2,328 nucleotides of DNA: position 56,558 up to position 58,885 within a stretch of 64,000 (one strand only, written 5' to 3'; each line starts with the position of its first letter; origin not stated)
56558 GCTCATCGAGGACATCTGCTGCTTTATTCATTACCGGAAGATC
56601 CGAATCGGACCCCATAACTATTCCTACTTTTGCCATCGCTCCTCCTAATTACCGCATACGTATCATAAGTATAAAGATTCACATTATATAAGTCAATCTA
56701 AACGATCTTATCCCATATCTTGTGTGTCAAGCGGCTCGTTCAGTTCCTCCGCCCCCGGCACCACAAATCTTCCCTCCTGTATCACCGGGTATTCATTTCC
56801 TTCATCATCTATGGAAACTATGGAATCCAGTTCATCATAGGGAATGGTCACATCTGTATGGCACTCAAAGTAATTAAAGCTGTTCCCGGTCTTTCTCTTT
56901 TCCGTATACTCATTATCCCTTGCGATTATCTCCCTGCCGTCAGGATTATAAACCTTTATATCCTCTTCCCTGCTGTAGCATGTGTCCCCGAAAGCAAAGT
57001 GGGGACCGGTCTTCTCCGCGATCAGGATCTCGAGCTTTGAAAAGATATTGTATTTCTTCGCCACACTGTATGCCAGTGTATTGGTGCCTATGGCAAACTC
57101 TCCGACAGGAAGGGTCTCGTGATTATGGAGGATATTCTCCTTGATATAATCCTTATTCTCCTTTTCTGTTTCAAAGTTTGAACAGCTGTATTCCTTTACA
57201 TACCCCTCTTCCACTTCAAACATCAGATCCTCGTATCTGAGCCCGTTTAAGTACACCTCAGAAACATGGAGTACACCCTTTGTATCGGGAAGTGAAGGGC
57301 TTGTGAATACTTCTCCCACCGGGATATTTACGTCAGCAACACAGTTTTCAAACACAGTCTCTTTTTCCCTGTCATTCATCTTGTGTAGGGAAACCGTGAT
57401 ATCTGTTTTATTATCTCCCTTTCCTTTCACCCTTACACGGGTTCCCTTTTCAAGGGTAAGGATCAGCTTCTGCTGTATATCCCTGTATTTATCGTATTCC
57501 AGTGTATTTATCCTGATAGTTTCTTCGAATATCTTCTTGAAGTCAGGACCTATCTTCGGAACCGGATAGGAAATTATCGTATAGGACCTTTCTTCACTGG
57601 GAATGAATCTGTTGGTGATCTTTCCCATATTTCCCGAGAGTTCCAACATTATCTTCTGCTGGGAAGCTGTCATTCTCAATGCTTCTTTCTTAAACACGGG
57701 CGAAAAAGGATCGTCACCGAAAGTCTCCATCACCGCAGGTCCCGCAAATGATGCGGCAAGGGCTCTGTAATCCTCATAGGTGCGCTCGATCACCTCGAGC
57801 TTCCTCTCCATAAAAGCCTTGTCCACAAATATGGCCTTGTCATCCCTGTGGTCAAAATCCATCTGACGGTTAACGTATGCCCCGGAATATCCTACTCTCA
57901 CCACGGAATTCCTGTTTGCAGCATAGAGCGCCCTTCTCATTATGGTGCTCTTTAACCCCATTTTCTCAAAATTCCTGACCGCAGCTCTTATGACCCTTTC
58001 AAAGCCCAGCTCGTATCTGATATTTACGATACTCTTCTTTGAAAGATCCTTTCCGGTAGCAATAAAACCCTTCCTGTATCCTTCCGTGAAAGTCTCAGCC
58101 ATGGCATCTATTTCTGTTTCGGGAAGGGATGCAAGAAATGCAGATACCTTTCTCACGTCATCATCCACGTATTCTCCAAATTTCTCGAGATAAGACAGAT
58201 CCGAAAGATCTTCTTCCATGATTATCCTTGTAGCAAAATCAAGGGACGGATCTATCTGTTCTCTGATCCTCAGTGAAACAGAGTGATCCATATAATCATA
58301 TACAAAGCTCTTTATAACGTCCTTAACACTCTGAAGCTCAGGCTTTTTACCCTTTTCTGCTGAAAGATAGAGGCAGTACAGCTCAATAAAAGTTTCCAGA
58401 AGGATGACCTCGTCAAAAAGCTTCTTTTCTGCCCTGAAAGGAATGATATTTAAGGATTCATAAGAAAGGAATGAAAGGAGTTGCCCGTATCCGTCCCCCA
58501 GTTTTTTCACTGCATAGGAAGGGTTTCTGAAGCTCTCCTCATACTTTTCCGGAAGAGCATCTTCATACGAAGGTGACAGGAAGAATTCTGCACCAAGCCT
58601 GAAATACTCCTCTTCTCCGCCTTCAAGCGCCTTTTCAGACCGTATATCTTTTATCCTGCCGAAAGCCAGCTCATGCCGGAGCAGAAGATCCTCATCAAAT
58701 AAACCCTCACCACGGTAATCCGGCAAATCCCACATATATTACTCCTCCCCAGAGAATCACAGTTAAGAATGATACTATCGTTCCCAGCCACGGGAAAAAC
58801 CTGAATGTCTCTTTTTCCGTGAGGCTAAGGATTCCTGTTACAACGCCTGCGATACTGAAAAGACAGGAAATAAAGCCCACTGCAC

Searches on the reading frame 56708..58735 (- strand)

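Call 34: search_protein_families(library=pfam, proteins=[window:56708-58735:-], max_evalue=0.00001)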
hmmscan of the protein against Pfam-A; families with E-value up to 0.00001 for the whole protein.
window:56708-58735:- (675 aa): 1 family
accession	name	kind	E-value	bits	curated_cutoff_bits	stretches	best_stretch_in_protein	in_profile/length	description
PF02073.20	Peptidase_M29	-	6.5e-14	52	27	1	424-657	195-406/406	Thermophilic metalloprotease (M29)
